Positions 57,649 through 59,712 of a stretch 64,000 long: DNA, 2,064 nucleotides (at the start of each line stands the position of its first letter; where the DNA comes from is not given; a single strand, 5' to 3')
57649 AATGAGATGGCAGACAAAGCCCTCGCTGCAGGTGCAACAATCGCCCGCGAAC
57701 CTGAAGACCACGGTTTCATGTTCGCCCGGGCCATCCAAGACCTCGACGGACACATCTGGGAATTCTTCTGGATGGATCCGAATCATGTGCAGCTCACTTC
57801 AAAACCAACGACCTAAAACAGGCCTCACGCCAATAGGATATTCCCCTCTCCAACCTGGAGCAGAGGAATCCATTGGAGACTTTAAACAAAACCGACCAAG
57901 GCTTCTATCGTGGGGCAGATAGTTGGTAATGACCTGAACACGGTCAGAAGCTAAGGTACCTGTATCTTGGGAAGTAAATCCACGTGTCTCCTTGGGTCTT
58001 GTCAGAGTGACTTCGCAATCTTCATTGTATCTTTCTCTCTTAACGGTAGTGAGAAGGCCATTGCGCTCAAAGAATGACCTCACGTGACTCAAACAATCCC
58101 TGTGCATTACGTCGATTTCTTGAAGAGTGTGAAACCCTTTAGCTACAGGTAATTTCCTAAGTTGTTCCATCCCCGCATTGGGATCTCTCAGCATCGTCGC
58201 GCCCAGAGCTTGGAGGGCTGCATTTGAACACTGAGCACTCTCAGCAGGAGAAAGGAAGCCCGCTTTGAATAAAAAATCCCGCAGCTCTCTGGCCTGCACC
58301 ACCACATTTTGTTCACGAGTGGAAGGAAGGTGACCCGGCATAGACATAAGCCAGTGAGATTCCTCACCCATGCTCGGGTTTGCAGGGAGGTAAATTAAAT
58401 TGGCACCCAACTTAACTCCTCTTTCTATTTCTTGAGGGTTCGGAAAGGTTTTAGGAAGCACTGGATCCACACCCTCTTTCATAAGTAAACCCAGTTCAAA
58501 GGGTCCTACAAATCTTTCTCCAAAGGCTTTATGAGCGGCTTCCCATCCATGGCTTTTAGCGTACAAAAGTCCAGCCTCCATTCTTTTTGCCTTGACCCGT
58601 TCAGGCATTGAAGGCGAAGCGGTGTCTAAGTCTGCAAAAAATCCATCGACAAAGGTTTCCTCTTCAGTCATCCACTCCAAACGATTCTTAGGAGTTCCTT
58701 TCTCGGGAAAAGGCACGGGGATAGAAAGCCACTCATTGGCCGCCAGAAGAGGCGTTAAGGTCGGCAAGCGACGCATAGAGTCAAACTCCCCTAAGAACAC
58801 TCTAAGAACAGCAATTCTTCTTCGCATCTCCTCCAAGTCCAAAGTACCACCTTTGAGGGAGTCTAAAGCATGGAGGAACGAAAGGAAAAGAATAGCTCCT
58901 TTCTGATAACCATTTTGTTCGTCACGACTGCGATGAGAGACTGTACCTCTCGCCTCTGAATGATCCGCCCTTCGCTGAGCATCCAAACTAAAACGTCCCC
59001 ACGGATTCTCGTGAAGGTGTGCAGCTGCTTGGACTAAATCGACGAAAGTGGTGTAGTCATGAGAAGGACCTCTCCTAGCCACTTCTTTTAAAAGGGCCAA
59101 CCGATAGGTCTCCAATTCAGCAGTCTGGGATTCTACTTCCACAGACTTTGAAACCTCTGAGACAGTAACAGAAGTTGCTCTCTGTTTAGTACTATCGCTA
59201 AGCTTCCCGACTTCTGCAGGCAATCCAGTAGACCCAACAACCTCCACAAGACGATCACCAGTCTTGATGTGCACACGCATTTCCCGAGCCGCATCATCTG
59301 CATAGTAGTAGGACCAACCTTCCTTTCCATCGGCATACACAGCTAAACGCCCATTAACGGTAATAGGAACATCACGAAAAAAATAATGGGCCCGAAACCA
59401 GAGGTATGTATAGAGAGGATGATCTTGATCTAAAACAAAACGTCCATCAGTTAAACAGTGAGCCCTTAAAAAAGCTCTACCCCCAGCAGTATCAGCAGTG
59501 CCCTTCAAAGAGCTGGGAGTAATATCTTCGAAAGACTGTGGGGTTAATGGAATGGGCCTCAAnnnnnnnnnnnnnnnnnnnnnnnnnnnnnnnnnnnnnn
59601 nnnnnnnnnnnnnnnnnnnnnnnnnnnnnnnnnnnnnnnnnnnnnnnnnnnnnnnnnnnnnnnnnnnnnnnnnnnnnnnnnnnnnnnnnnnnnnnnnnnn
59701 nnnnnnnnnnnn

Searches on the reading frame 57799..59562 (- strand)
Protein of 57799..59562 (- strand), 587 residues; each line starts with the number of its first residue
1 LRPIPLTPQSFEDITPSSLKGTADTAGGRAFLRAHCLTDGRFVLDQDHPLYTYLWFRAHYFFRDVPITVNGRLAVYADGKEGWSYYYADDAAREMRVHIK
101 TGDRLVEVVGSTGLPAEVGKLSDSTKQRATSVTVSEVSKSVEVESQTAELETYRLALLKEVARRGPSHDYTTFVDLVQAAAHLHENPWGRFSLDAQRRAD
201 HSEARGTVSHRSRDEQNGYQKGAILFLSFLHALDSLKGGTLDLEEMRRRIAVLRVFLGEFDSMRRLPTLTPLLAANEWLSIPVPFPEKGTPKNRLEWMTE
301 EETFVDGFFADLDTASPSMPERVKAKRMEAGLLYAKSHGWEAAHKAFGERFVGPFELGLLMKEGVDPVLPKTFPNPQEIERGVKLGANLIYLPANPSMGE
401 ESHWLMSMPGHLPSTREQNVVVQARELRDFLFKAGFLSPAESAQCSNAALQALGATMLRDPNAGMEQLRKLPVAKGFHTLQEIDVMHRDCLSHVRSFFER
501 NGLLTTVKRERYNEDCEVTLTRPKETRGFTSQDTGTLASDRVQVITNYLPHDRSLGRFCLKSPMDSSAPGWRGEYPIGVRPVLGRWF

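Call 3: search_protein_families(library=pfam, proteins=[window:57799-59562:-], max_evalue=0.1)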
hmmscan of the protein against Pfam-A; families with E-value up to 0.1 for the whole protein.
window:57799-59562:- (587 aa): 0 families
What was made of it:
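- On GT-A fold glycosyltransferase (GT2-like): A and B have no Pfam hit (call 3).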

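Call 4: search_protein_families(library=ncbifam, proteins=[window:57799-59562:-], max_evalue=0.1)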
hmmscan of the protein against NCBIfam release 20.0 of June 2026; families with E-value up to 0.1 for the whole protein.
window:57799-59562:- (587 aa): 0 families

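Call 10: find_homologous_proteins(query=window:57799-59562:-)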
Query window:57799-59562:- (587 aa): 1 proteins with E <= 0.001 among 8000 candidates.
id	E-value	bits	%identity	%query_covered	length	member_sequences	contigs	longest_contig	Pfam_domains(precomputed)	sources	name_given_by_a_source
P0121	0.0e+0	1357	100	100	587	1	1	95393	-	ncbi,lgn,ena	-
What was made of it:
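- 57799..59562 (-): The 587-aa gene. It has an N-terminal ~100-aa recurrent domain followed by a lineage-specific, mostly helical remainder. Only a self hit in the word-indexed search (call 10).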

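Call 11: find_encoding_contigs(protein=P0121, flank=10000, max_places=4)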
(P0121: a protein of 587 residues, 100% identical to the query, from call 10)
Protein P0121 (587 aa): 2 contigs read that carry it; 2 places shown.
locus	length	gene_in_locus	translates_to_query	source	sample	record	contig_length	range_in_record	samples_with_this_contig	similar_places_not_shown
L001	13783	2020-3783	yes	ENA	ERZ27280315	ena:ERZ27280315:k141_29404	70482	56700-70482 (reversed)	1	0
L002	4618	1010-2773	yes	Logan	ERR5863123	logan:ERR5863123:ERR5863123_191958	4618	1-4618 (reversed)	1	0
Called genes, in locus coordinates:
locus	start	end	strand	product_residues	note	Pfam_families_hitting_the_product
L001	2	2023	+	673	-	?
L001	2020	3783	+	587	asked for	-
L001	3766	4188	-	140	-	PF00903:Glyoxalase, PF22677:Ble-like_N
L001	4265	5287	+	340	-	PF00274:Glycolytic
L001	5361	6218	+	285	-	-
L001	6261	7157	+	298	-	PF00316:FBPase, PF18913:FBPase_C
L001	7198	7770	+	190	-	PF04542:Sigma70_r2, PF08281:Sigma70_r4_2, PF04545:Sigma70_r4 (weak)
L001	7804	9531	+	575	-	PF04773:FecR, PF18915:DUF5667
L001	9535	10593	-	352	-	PF10555:MraY_sig1 (faint), PF00953:Glycos_transf_4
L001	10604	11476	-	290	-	PF00768:Peptidase_S11, PF13354:Beta-lactamase2 (weak)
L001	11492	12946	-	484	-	PF03816:LytR_cpsA_psr, PF13399:LytR_C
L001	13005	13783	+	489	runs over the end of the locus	PF13567:DUF4131 (weak), PF03772:Competence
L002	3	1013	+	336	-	?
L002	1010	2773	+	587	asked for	-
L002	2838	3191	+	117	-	-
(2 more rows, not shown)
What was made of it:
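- MraY, an S11 carboxypeptidase and an LCP ligase lie 5-9 kb away (call 11).
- Tried and rejected: The same 587-aa product is called in two further assemblies, ENA and Logan (call 11).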

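Call 37: search_protein_representatives(protein=window:57799-59562:-)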
Query: 587 residues. Proteins with E-value up to 0.001 (for the whole library): 16; up to 1e-10: 6; up to 1e-30: 2. The best 16 are listed.
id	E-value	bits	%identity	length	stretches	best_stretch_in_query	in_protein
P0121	0.0e+00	1356.7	100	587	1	1-587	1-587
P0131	1.5e-48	182.2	39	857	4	5-105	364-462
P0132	2.4e-16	75.9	52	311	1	12-106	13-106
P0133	9.1e-14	67.3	36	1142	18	26-52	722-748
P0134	5.7e-12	61.4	49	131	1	33-108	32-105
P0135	3.4e-11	58.8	44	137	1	15-110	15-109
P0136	7.0e-09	51.2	42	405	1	15-125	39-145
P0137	7.7e-08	47.8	40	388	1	18-124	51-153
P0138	2.7e-07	46.0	41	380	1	17-110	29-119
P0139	2.2e-06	42.9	34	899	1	5-108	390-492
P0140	3.4e-06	42.3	36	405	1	18-116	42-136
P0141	3.6e-06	42.2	36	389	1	15-104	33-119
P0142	1.2e-05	40.6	36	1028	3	74-115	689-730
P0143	4.9e-05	38.5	38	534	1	14-105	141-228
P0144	1.1e-04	37.3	24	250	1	338-488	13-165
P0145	1.8e-04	36.6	39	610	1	7-108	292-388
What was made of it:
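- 57799..59562 (-): The exhaustive HMMER search found 15 proteins that share only residues ~5-125 (call 37).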

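Call 38: search_protein_families(library=pfam, proteins=[P0131, P0132, P0133, P0136, P0137, P0139, P0142, P0143, P0144, P0145], max_evalue=0.01)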
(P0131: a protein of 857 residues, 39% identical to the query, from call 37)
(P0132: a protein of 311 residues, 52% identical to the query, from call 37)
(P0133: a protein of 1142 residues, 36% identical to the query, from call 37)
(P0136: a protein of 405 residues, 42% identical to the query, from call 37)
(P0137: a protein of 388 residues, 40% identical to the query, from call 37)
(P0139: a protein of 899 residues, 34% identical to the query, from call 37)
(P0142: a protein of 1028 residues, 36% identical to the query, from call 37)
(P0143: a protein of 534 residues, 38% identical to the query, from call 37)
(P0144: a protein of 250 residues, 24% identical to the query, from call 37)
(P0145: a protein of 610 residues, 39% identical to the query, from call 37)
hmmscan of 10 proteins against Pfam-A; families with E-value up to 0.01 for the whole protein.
P0131 (857 aa): 0 families

P0132 (311 aa): 0 families

P0133 (1142 aa): 3 families
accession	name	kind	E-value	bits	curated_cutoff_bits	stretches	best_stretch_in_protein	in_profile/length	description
PF03564.21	DUF1759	-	4.1e-13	50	25.4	0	1009-1043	6-40/148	Protein of unknown function (DUF1759)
PF11198.13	DUF2857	-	1.2e-05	25.4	36.8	0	993-1029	112-148/174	Protein of unknown function (DUF2857)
PF24723.1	DUF7675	-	0.0027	18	27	0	188-200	28-40/65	Family of unknown function (DUF7675)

P0136 (405 aa): 1 family
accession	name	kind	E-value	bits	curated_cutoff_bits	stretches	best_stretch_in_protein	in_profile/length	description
PF03734.19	YkuD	-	3.7e-10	41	23.4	1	229-381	11-139/146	L,D-transpeptidase catalytic domain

P0137 (388 aa): 1 family
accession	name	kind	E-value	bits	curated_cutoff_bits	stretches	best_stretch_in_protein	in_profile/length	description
PF03734.19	YkuD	-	2.7e-10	41.4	23.4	1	229-364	12-139/146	L,D-transpeptidase catalytic domain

P0139 (899 aa): 2 families
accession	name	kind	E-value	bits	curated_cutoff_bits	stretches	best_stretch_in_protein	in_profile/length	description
PF03734.19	YkuD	-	9.5e-10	39.7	23.4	1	548-677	24-139/146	L,D-transpeptidase catalytic domain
PF13645.11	YkuD_2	-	0.00033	20.6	27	0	623-678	100-162/169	L,D-transpeptidase catalytic domain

P0142 (1028 aa): 6 families
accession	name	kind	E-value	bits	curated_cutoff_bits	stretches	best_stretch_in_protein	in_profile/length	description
PF16640.11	Big_3_5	-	1.4e-10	42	35.5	2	38-130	5-87/88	Bacterial Ig-like domain (group 3)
PF06289.16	FlbD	-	1e-09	38.2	24.7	0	682-705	23-46/59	Flagellar and Swarming motility proteins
PF01060.29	TTR-52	-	1.3e-09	39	24.9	1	170-207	8-45/79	Transthyretin-like family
PF13753.12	SWM_repeat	-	0.00025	21.7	27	0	807-845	26-65/86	Putative flagellar system-associated repeat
PF13620.12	CarboxypepD_reg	-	0.0003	21.5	32.3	0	162-205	3-42/82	Carboxypeptidase regulatory-like domain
PF03621.18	MbtH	-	0.0013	18.6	27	0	681-697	5-21/53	MbtH-like protein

P0143 (534 aa): 0 families

P0144 (250 aa): 0 families

P0145 (610 aa): 2 families
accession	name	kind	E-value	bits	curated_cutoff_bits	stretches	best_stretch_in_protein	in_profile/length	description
PF03734.19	YkuD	-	3.2e-12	47.7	23.4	1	435-575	4-139/146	L,D-transpeptidase catalytic domain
PF09374.15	PG_binding_3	-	0.0051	17.4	24.6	0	156-177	6-32/76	Predicted Peptidoglycan domain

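Call 47: search_protein_families(library=padloc, proteins=[window:57799-59562:-], max_evalue=0.01)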
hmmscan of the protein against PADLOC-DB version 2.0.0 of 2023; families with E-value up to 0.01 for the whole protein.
window:57799-59562:- (587 aa): 0 families

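Call 48: search_protein_families(library=phrogs, proteins=[window:57799-59562:-], max_evalue=0.01)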
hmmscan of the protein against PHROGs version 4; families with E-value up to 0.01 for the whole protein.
window:57799-59562:- (587 aa): 0 families

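Call 63: predict_structure(alignment_id=A2)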
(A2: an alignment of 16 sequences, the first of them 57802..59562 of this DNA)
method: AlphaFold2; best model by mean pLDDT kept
length: 587 residues; sequences in the alignment: 16
mean_pLDDT: 58.4   pTM: 0.35
mean pLDDT of the five models: 58.4, 57.3, 56.8, 55.3, 54.6
residues with pLDDT >= 90: 97; 70-90: 100; 50-70: 147; < 50: 243
segments of 3 or more residues with pLDDT < 50: 112-147, 165-168, 183-220, 235-241, 256-291, 368-373, 396-398, 409-421, 477-481, 505-587
pLDDT, mean of each block of 10 residues (from residue 1): 58 94 95 96 96 93 97 97 97 96 92 37 38 37 46 60 51 57 42 35 31 42 54 48 56 49 32 26 30 54 76 77 77 75 69 55 55 55 60 57 56 33 78 85 86 86 83 52 52 64 40 25 28 29 25 30 32 33 35
secondary structure, 60 per line:
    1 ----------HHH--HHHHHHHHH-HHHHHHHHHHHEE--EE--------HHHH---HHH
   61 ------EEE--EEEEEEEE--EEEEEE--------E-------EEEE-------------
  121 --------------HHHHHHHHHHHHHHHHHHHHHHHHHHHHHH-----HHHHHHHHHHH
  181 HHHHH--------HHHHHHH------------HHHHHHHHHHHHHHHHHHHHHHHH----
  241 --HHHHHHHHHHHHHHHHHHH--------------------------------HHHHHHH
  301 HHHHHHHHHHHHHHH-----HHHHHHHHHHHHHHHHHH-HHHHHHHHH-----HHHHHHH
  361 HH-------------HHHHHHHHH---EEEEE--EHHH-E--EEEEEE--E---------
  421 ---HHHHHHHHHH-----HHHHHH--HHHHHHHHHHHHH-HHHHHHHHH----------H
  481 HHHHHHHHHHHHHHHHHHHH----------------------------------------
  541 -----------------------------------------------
elements in order: H16-24 H26-36 H51-54 E67-69 E72-79 E82-87 E104-107 H135-164 H170-185 H194-200 H213-236 H243-261 H294-315 H321-338 H340-348 H354-362 H376-384 E388-392 E403-408 H424-433 H439-444 H447-459 H461-469 H480-500
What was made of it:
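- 59233..59532 (-): N-terminal domain of the 587-aa protein (residues ~11-110; motif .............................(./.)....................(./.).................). AF2 pLDDT is 92-97 for this part (call 63).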

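Call 65: find_encoding_contigs(protein=P0136, flank=8000, max_places=3)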
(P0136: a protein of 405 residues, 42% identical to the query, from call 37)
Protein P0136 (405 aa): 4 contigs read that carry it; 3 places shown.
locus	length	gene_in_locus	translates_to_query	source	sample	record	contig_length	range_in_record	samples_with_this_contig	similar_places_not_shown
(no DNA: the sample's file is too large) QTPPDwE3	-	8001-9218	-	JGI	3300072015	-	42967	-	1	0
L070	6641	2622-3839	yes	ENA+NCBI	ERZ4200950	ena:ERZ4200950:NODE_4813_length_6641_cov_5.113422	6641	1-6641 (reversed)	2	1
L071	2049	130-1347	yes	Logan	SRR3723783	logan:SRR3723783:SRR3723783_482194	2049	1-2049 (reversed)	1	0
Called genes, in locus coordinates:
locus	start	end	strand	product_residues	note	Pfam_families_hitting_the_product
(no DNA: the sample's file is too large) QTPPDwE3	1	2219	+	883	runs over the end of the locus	-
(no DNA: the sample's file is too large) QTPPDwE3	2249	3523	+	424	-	PF08245:Mur_ligase_M, PF02875:Mur_ligase_C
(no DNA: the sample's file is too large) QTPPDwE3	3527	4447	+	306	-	PF13177:DNA_pol3_delta2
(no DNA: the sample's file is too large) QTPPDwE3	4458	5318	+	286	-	PF13424:TPR_12 (faint), PF13181:TPR_8 (faint), PF13428:TPR_14 (faint), PF12895:ANAPC3, PF00515:TPR_1 (weak), PF07719:TPR_2 (weak), PF13374:TPR_10 (weak), PF13414:TPR_11 (weak), +5 more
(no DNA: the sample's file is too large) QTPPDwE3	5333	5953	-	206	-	-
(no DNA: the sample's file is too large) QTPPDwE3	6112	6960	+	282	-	-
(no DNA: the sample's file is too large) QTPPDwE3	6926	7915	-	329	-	PF01699:Na_Ca_ex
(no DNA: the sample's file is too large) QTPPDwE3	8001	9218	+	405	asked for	PF03734:YkuD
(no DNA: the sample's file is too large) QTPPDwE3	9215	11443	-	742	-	PF03641:Lysine_decarbox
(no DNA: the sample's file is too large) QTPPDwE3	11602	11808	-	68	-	-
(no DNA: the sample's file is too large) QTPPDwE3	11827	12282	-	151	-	-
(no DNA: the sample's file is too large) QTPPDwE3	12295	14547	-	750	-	PF26449:DUF8128, PF02534:T4SS-DNA_transf (weak), PF01935:DUF87 (weak)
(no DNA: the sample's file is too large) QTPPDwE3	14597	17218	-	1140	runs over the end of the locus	PF01522:Polysacc_deac_1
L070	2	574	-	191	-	?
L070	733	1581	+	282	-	-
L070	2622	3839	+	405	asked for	PF03734:YkuD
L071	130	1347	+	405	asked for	PF03734:YkuD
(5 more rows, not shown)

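Call 66: find_encoding_contigs(protein=P0131, flank=8000, max_places=3)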
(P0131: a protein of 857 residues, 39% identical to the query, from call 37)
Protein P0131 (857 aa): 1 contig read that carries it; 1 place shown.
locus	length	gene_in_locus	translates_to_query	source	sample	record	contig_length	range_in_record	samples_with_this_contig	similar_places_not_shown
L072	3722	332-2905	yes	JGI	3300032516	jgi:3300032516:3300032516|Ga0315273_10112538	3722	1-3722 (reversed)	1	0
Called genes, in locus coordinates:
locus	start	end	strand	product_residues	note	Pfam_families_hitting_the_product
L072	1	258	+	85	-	?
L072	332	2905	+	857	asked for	-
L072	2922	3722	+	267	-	?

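Call 67: fold_search(model_id=the predicted structure, library=pdb)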
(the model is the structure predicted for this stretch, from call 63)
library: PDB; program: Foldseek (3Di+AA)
matches with E <= 10: 157; with E <= 0.001: 0
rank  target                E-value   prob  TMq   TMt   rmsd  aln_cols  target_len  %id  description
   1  5knc_G                1.2e-01  0.08  0.05  0.12  30.6       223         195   14  Crystal structure of the 3 ADP-bound V1 complex (released 2016-11-02)
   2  5xg3_B                3.0e-01  0.07  0.06  0.08  22.4       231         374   13  Crystal structure of the ATPgS-engaged Smc head domain with an extended coiled coil bound to the C-terminal domain of  (released 2017-06-07)
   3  8j07_c2               3.4e-01  0.08  0.07  0.06  31.1       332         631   11  96nm repeat of human respiratory doublet microtubule and associated axonemal complexes (released 2023-07-26)
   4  8b6h_DC               4.2e-01  0.04  0.08  0.08  32.2       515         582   11  Cryo-EM structure of cytochrome c oxidase dimer (complex IV) from respiratory supercomplex of Tetrahymena thermophila (released 2023-03-29)
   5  8s51_M                5.8e-01  0.10  0.08  0.15  21.7       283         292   11  RNA polymerase II core initially transcribing complex with an ordered RNA of 8 nt (released 2024-04-17)
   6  7nvu_M                6.1e-01  0.08  0.09  0.15  22.2       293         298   13  RNA polymerase II core pre-initiation complex with open promoter DNA (released 2021-05-05)
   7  6uoa_B                6.1e-01  0.04  0.06  0.05  22.0       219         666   13  Human metabotropic GABA(B) receptor in its intermediate state 1 (released 2020-06-10)
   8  7joz_A                7.6e-01  0.04  0.07  0.10  19.5       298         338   11  Crystal structure of dopamine D1 receptor in complex with G protein and a non-catechol agonist (released 2021-04-14)
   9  9oa1_Z                8.9e-01  0.10  0.10  0.19  17.6       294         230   14  Ecoli DnaB helicase and Phage Lambda loader P with ADP-Mg in a 6:5 stoichiometry ratio. (released 2025-07-16)
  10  8d9p                  8.9e-01  0.08  0.06  0.16  25.6       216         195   15  De Novo Photosynthetic Reaction Center Protein Equipped with Heme B and Mn(II) cations (released 2022-09-28)
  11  9k82_A                9.9e-01  0.11  0.08  0.21  17.9       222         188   16  Cryo-EM structure of designed zinc-induced filament Fiber-n5-Zn1-HEHE-917 (released 2025-10-29)
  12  8h4l_R                9.9e-01  0.05  0.07  0.12  26.4       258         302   11  DHA-bound FFAR4 in complex with Gq (released 2023-06-21)
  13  9brq_7                9.9e-01  0.04  0.06  0.12  29.1       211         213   14  Intact V-ATPase State 3 and synaptophysin complex in mouse brain isolated synaptic vesicles (released 2024-06-19)
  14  5vjs                  1.1e+00  0.07  0.06  0.16  28.8       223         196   14  De Novo Photosynthetic Reaction Center Protein Equipped with Heme B, a synthetic Zn porphyrin, and Zn(II) cations (released 2018-04-25)
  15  5iy7_M                1.1e+00  0.06  0.08  0.13  23.1       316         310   10  Human holo-PIC in the open state (released 2016-05-18)
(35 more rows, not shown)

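Call 98: find_encoding_contigs(protein=P0132, flank=10000, max_places=3)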
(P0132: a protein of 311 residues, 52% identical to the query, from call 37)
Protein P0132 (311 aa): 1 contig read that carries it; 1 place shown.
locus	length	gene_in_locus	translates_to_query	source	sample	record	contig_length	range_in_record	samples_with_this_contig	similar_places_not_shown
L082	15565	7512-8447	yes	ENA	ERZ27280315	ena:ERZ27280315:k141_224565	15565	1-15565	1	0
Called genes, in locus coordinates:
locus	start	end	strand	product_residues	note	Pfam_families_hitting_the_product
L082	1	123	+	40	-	?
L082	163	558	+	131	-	-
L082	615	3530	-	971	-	-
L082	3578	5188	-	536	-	PF04055:Radical_SAM, PF16199:Radical_SAM_C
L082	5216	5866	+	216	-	PF01209:Ubie_methyltran (weak), PF13489:Methyltransf_23, PF02353:CMAS (weak), PF07021:MetW, PF13847:Methyltransf_31, PF08241:Methyltransf_11, PF08242:Methyltransf_12, PF13649:Methyltransf_25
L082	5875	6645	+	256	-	PF03808:Glyco_tran_WecG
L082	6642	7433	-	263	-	-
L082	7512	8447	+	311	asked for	-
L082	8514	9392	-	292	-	PF01026:TatD_DNase (weak), PF04909:Amidohydro_2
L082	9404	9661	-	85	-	-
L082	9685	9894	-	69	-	-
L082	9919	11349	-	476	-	PF02934:GatB_N, PF02637:GatB_Yqey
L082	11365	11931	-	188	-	-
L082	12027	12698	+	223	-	PF10502:Peptidase_S26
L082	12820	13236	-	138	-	-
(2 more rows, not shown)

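Call 99: find_encoding_contigs(protein=P0135, flank=10000, max_places=3)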
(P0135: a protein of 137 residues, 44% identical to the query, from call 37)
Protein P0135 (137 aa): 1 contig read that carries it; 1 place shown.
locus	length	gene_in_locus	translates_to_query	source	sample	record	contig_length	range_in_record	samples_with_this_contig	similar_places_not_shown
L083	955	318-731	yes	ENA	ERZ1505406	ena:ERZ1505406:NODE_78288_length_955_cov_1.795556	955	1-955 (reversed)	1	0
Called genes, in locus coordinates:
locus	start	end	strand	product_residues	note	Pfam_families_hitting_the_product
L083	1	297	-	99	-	?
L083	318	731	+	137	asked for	-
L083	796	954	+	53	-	?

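Call 101: search_protein_families(library=pfam, proteins=[L076:2706-6935:+, L079:523-5241:+, L076:147-2558:-], max_evalue=0.1)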
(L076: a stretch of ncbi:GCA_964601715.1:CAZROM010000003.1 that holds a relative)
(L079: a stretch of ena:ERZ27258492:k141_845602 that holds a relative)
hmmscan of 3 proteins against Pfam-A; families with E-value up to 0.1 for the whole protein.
L076:2706-6935:+ (1410 aa): 1 family
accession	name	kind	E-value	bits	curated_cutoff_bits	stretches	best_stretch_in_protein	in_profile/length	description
PF05887.16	Trypan_PARP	-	1.1e-05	25.9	100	1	275-307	53-115/134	Procyclic acidic repetitive protein (PARP)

L079:523-5241:+ (1573 aa): 0 families

L076:147-2558:- (804 aa): 1 family
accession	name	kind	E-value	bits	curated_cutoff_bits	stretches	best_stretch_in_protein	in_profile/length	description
PF08984.16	DUF1858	-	0.036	14.6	32.2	0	5-39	2-36/59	Domain of unknown function (DUF1858)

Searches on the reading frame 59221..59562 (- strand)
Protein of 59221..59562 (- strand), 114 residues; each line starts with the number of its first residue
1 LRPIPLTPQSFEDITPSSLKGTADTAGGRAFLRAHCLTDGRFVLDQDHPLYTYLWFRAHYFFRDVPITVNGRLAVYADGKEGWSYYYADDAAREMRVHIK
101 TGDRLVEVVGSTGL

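Call 97: find_related_loci(query=A4, collection=metagenome_contigs, flank=8000)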
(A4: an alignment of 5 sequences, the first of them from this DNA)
Query A4 (114 aa) in metagenome_contigs; peptide patterns used: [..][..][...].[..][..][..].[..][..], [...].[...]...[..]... (x = any residue, [..] = any of these).
59 stretches matched a pattern; 1 encode a relative of the query (tblastn E <= 1e-3); 1 distinct loci.
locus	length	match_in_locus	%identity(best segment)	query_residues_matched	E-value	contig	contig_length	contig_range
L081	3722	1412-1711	36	5-103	3e-21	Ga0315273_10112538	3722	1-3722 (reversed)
